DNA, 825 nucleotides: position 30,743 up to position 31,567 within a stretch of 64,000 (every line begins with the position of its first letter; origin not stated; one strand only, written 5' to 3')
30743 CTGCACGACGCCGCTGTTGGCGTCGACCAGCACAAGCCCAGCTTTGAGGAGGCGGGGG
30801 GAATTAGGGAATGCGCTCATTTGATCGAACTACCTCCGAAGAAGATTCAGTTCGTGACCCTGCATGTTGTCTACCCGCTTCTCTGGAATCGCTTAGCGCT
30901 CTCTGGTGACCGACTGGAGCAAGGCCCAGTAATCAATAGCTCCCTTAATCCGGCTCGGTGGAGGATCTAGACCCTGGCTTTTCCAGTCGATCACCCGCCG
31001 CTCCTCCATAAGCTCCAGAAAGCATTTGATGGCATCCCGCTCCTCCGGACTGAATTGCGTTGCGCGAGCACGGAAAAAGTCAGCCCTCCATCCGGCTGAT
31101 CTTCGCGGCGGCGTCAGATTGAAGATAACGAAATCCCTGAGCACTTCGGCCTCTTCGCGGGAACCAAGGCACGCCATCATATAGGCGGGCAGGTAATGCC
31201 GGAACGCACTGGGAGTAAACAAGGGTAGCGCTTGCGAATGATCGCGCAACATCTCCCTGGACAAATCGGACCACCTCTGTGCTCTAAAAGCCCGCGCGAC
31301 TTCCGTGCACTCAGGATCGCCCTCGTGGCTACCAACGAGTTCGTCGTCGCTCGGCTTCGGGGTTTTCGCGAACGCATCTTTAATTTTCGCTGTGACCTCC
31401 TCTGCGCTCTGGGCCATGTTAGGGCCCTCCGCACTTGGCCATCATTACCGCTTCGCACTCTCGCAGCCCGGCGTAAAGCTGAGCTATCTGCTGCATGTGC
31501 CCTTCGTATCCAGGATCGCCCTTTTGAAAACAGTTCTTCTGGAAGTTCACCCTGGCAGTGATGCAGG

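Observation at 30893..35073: Effector/immunity cassette embedded in the middle of the structural operon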

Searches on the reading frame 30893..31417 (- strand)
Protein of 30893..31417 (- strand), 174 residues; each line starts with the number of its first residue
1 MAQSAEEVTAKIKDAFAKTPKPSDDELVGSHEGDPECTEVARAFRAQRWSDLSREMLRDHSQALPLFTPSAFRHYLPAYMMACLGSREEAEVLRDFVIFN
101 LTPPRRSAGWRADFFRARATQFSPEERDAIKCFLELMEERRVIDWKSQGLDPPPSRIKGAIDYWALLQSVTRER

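Call 4: search_protein_families(library=pfam, proteins=[window:30893-31417:-], max_evalue=0.01)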
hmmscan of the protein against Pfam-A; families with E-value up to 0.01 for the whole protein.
window:30893-31417:- (174 aa): 1 family
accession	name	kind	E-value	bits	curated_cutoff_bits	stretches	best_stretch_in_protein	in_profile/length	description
PF20461.3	DUF6714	-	2.2e-15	57.4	27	1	5-149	2-149/161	Family of unknown function (DUF6714)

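Call 7: search_protein_families(library=ncbifam, proteins=[window:30893-31417:-], max_evalue=0.01)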
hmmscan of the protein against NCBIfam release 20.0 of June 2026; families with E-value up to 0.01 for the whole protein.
window:30893-31417:- (174 aa): 0 families

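Call 16: find_homologous_proteins(query=window:30893-31417:-, max_evalue=0.001)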
Query window:30893-31417:- (174 aa): 7 proteins with E <= 0.001 among 86 candidates.
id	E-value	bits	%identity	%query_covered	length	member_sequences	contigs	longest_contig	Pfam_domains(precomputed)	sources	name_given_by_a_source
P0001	3.8e-111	387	99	100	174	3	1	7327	PF20461.4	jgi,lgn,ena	jgi:hypothetical protein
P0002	6.3e-59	217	60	97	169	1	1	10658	PF20461.4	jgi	jgi:hypothetical protein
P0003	1.0e-54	203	57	95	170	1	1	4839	PF20461.4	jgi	jgi:hypothetical protein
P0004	1.1e-54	203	58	94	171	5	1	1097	PF20461.4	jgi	jgi:uncharacterized protein DUF6714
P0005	6.1e-46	174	62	73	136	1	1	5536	PF20461.4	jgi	jgi:hypothetical protein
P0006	2.6e-31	127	54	63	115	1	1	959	PF20461.4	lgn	-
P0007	1.3e-17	82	34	75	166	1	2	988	PF20461.4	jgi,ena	-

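Call 17: find_encoding_contigs(protein=P0002, flank=6000, max_places=3)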
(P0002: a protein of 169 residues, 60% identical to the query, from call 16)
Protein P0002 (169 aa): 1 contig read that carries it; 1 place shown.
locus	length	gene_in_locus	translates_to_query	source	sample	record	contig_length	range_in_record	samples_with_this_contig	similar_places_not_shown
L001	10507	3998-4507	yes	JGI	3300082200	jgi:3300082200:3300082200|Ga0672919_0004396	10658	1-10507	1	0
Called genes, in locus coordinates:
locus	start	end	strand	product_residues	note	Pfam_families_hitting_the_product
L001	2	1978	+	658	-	?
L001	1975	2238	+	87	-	-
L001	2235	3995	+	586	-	PF13699:eCIS_core, PF15523:Ntox16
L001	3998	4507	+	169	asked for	PF20461:DUF6714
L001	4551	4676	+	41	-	-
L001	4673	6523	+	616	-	PF13699:eCIS_core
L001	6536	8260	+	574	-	PF13699:eCIS_core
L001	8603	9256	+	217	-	-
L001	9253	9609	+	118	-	-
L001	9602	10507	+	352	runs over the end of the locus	?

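Call 18: find_encoding_contigs(protein=P0003, flank=6000, max_places=3)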
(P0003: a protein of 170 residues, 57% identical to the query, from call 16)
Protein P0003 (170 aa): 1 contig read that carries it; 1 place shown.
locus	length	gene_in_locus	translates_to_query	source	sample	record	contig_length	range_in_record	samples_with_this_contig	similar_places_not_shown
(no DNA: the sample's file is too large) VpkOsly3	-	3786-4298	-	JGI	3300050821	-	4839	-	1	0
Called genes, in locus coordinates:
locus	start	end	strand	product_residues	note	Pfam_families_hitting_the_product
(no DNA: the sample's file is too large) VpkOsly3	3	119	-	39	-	?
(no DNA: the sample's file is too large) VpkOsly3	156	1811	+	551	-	PF13699:eCIS_core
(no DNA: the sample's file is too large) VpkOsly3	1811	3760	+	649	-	PF13699:eCIS_core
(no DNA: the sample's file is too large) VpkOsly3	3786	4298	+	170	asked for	PF20461:DUF6714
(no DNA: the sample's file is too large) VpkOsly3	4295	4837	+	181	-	?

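Call 19: find_encoding_contigs(protein=P0005, flank=6000, max_places=3)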
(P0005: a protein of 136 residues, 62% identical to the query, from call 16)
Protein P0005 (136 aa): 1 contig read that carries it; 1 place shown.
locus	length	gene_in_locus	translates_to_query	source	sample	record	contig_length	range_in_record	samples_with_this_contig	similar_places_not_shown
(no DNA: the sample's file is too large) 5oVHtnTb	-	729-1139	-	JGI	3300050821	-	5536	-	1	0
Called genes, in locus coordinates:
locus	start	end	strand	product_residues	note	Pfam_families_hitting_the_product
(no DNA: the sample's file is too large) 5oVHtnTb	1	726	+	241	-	?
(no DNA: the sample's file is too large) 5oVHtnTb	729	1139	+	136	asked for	PF20461:DUF6714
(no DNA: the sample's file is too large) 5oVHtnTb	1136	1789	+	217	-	PF19266:CIS_tube (faint)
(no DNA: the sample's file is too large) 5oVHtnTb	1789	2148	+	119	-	-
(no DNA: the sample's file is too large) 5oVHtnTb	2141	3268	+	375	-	-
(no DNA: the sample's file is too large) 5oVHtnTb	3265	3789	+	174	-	PF04717:Phage_base_V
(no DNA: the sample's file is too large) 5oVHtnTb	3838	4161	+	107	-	-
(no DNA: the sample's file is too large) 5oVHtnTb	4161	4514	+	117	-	PF04965:GPW_gp25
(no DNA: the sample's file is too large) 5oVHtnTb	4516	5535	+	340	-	?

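Call 31: search_solved_structures(query=window:30893-31417:-, max_evalue=1)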
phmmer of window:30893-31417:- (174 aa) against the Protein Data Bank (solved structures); distinct sequences matched with E-value up to 1: 4.
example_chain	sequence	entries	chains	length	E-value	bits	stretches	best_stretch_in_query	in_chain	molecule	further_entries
9g6k_UB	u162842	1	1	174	0.31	14.1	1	90-138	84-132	bL27m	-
4nb5_A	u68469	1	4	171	0.39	13.8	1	97-158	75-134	DNA binding protein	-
8k81_A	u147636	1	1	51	0.68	13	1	18-64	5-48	Insulinoma-associated protein 1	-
5h5z_B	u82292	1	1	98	0.78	12.8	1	108-147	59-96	Beta-2-microglobulin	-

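Call 37: find_related_loci(query=A3, collection=metagenome_contigs, flank=6000)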
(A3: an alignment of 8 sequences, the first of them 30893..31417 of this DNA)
Query A3 (174 aa) in metagenome_contigs; peptide patterns used: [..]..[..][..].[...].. (x = any residue, [..] = any of these).
323 stretches matched a pattern; 248 encode a relative of the query (tblastn E <= 1e-3); the best 80 are kept; 80 distinct loci.
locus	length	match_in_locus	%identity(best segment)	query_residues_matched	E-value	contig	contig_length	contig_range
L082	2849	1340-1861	99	1-174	4e-120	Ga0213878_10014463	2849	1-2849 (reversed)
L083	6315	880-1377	54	1-165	6e-57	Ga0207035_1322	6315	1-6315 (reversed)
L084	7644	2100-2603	50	1-169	2e-53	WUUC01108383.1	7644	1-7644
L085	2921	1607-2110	50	1-167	8e-53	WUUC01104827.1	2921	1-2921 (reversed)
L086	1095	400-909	49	1-169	3e-55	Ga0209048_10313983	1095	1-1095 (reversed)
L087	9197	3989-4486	48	5-169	2e-48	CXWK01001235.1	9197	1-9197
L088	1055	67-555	48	8-169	6e-48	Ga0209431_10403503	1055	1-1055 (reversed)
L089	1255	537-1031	45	1-164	7e-47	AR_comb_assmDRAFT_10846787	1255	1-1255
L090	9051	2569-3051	47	5-164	5e-44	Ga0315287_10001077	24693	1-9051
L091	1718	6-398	49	39-169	8e-41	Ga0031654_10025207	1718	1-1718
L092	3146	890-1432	41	1-164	5e-38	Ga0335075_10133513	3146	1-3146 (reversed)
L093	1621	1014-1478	38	11-164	4e-30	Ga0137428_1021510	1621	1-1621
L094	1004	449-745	45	6-103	2e-24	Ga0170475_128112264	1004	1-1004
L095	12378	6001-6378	41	16-140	3e-23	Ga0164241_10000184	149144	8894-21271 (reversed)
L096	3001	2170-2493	42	57-164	3e-23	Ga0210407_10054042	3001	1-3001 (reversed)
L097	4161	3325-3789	34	4-165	4e-21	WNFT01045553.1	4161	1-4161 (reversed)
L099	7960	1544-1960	35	7-145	5e-19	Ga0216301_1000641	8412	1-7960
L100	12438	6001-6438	34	2-142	6e-18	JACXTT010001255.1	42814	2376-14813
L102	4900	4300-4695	32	6-140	1e-15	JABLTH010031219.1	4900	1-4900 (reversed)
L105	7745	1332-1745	32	11-152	4e-15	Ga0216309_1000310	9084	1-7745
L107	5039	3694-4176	30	4-165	1e-14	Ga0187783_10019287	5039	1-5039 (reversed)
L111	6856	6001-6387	31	5-134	5e-14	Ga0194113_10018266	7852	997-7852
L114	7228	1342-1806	31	6-136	1e-13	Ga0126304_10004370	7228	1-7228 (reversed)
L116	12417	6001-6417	32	6-144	1e-13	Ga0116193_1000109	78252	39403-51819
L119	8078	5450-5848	29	4-139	3e-13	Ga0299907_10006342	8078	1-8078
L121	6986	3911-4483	28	6-159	3e-13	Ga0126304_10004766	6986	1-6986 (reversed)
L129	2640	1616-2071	32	6-134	3e-13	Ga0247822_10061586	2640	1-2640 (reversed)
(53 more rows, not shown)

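Call 40: search_protein_families(library=pfam, proteins=[L095:1903-4002:+, L095:3986-4513:+, L095:4513-5502:+, L095:5495-5944:+, L100:1-2559:+, L100:4875-5972:+, L099:2-1492:+, L105:870-1292:+, L107:3076-3672:+, L093:94-984:+], max_evalue=0.01)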
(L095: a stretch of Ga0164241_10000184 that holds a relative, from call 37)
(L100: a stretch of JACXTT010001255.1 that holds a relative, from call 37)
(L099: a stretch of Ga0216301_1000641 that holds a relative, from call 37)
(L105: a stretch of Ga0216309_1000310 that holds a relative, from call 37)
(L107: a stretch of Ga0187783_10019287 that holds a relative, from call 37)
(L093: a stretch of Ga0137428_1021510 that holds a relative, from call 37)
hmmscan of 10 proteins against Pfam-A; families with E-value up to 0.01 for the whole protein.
L095:1903-4002:+ (699 aa): 0 families

L095:3986-4513:+ (175 aa): 0 families

L095:4513-5502:+ (329 aa): 0 families

L095:5495-5944:+ (149 aa): 1 family
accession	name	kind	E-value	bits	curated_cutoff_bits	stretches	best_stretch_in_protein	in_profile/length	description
PF15523.11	Ntox16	-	2.3e-08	34.6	25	1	57-141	3-83/85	Novel toxin 16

L100:1-2559:+ (852 aa): 7 families
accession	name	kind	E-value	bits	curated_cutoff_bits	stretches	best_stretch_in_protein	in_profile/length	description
PF05593.20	RHS_repeat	-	4.2e-96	314.3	22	15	243-280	1-38/38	RHS Repeat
PF20148.4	DUF6531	-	1.2e-14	54.8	24.1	1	52-126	1-74/74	Domain of unknown function (DUF6531)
PF25023.1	TEN_YD-shell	-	4.5e-06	25.5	50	1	613-717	43-150/909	Teneurin YD-shell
PF25174.1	Beta-prop_THOC3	-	1.8e-05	24.4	305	0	225-341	119-230/272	THOC3 beta-propeller domain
PF15283.12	DUF4595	-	5.6e-05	23.6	34.2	0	209-287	42-127/202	Domain of unknown function (DUF4595) with porin-like fold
PF23414.1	Beta-prop_EML_2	-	0.00067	19.6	90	0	231-339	35-139/266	Echinoderm microtubule-associated protein second beta-propeller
PF24796.1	WDR55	-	0.0059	16.1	200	0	281-337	10-66/296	WDR55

L100:4875-5972:+ (365 aa): 2 families
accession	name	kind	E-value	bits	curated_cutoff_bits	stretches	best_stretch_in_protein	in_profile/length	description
PF05593.20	RHS_repeat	-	3.3e-12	46.9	22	1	60-92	1-34/38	RHS Repeat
PF15523.11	Ntox16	-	1.3e-09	38.6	25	1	280-349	12-83/85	Novel toxin 16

L099:2-1492:+ (496 aa): 1 family
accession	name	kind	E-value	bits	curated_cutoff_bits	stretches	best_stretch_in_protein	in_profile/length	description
PF15523.11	Ntox16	-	5.1e-15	55.9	25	1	409-490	1-84/85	Novel toxin 16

L105:870-1292:+ (140 aa): 1 family
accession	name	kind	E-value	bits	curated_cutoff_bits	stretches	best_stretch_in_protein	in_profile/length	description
PF15523.11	Ntox16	-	8.4e-21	74.5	25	1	48-127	2-83/85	Novel toxin 16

L107:3076-3672:+ (198 aa): 1 family
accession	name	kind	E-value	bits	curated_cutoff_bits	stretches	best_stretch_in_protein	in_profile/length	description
PF15523.11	Ntox16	-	3.5e-11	43.6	25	1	110-188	2-83/85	Novel toxin 16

L093:94-984:+ (296 aa): 1 family
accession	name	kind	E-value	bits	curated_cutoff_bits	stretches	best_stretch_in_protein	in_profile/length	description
PF15523.11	Ntox16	-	1.4e-08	35.2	25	1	207-284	5-82/85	Novel toxin 16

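Call 51: predict_structure(alignment_id=A5)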
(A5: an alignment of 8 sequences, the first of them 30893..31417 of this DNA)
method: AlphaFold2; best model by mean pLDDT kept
length: 174 residues; sequences in the alignment: 8
mean_pLDDT: 88.3   pTM: 0.86
mean pLDDT of the five models: 88.3, 88.3, 87.0, 84.1, 74.7
residues with pLDDT >= 90: 111; 70-90: 48; 50-70: 13; < 50: 2
segments of 3 or more residues with pLDDT < 50: none
pLDDT, mean of each block of 10 residues (from residue 1): 84 94 86 80 92 91 91 96 79 89 88 90 94 94 92 91 85 52
secondary structure, 60 per line:
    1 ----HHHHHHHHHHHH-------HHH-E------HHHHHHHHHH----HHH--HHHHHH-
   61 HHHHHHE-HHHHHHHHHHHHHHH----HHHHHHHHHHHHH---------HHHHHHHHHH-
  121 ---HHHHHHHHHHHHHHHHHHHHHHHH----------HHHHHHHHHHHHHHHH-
elements in order: H5-16 H35-44 H54-59 H61-66 H69-83 H88-100 H110-119 H124-147 H158-173

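Call 59: fold_search(model_id=the predicted structure, library=pdb)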
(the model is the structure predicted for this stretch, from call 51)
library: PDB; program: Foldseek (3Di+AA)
matches with E <= 10: 199; with E <= 0.001: 0
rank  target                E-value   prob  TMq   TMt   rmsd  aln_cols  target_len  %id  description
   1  3zta                  1.4e+00  0.07  0.17  0.20  17.7       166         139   11  The bacterial stressosome: a modular system that has been adapted to control secondary messenger signaling (released 2012-02-22)
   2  1v9d_A                1.4e+00  0.06  0.17  0.12  24.5       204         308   14  Crystal structure of the core FH2 domain of mouse mDia1 (released 2004-03-09)
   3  7jmn_E                1.6e+00  0.14  0.24  0.09   9.0       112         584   14  Tail module of Mediator complex (released 2021-03-03)
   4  4j5x_D                1.6e+00  0.03  0.15  0.12  19.7       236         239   14  Crystal Structure of the SR12813-bound PXR/RXRalpha LBD Heterotetramer Complex (released 2013-08-21)
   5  5u2b_D                1.7e+00  0.07  0.21  0.17  15.6       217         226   13  Crystal Structure of the ER-alpha Ligand-binding Domain (Y537S) in Complex with the phenylamino-substituted estrogen,  (released 2017-04-26)
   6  4ycz_A                1.9e+00  0.03  0.13  0.05  21.7       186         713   17  Y-COMPLEX HUB (NUP85-NUP120-NUP145C-SEC13 COMPLEX) FROM M. THERMOPHILA (A.K.A. T. HETEROTHALLICA) (released 2015-04-01)
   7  1r5k_A                2.1e+00  0.07  0.24  0.19  15.2       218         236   11  Human Estrogen Receptor alpha Ligand-Binding Domain In Complex With GW5638 (released 2004-11-23)
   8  5dmc_B                2.1e+00  0.06  0.22  0.18  13.2       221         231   13  Crystal Structure of the ER-alpha Ligand-binding Domain in complex with a nitrile-substituted triaryl-ethylene derivat (released 2016-05-04)
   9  5xdc_D                2.1e+00  0.06  0.19  0.11  15.4       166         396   14  Crystal structure of Indole-bound TdsC from Paenibacillus sp. A11-2 (released 2017-08-09)
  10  5w9c_C                2.1e+00  0.05  0.20  0.16  14.4       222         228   11  Estrogen Receptor Alpha Ligand Binding Domain C381S, C417S, C530S in Complex with 4-hydroxytamoxifen (released 2018-06-13)
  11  1v9d_D                2.1e+00  0.04  0.17  0.12  24.1       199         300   12  Crystal structure of the core FH2 domain of mouse mDia1 (released 2004-03-09)
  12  5kcw_A                2.2e+00  0.05  0.21  0.17  14.1       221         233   12  Crystal Structure of the ER-alpha Ligand-binding Domain (Y537S) in Complex with an N-trifluoroethyl OBHS-N derivative (released 2016-11-16)
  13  5kra_E                2.2e+00  0.04  0.18  0.16  13.5       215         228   11  Crystal Structure of the ER-alpha Ligand-binding Domain (Y537S) in Complex with DDT and DDE (released 2017-02-15)
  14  7rs1_A                2.2e+00  0.04  0.20  0.16  14.9       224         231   10  Crystal Structure of the ER-alpha Ligand-binding Domain (L372S, L536S) in complex with DMERI-21 (released 2021-09-08)
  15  2g44_A                2.3e+00  0.06  0.22  0.17  14.3       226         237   12  Human Estrogen Receptor Alpha Ligand-Binding Domain In Complex With OBCP-1M-G and A Glucocorticoid Receptor Interactin (released 2007-01-09)
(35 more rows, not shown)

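Call 68: search_protein_families(library=pfam, proteins=[L094:1-363:+, L097:2801-3169:+, L102:3728-4219:+, L102:437-3013:+, L114:488-1252:+, L111:4613-5845:+, L116:5176-5931:+, L119:4555-5433:+, L121:3054-3842:+, L129:184-1587:+], max_evalue=0.01)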
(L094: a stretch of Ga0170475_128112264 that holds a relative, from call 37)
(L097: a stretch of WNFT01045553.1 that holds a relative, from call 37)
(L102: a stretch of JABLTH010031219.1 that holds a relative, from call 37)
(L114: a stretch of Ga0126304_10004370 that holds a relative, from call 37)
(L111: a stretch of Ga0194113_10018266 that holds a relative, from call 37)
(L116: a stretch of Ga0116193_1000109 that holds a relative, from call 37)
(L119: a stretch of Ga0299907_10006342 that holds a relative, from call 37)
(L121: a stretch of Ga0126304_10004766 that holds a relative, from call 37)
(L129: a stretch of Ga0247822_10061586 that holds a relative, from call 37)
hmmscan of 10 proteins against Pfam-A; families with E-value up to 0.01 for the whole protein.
L094:1-363:+ (120 aa): 0 families

L097:2801-3169:+ (122 aa): 0 families

L102:3728-4219:+ (163 aa): 0 families

L102:437-3013:+ (858 aa): 1 family
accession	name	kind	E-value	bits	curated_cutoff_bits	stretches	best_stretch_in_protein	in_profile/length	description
PF00082.27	Peptidase_S8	-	1.8e-29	103.4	21.8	1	328-624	50-288/288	Subtilase family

L114:488-1252:+ (254 aa): 0 families

L111:4613-5845:+ (410 aa): 0 families

L116:5176-5931:+ (251 aa): 5 families
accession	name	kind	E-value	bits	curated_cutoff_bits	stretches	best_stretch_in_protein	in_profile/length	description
PF00132.30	Hexapep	-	7.7e-16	57.5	27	3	87-118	5-36/36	Bacterial transferase hexapeptide (six repeats)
PF25084.1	LbH_EIF2B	-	3.6e-06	27.4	54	1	149-209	42-101/105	EIF2B subunit epsilon LbH domain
PF25087.1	GMPPB_C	-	0.00019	21.6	39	0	91-124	6-39/110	GMPPB C-terminal domain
PF14602.12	Hexapep_2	-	0.0058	16.8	27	0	151-179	1-28/34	Hexapeptide repeat of succinyl-transferase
PF21711.3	DCTN5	-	0.0077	16.3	40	0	114-236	46-169/182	Dynactin subunit 5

L119:4555-5433:+ (292 aa): 2 families
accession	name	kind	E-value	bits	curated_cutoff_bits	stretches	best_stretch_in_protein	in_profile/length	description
PF01061.29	ABC2_membrane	-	3.5e-17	63.1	26.9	1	46-254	6-208/211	ABC-2 type transporter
PF12698.13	ABC2_membrane_3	-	7.6e-11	42.1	31.6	1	93-283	158-346/347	ABC-2 family transporter protein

L121:3054-3842:+ (262 aa): 0 families

L129:184-1587:+ (467 aa): 0 families
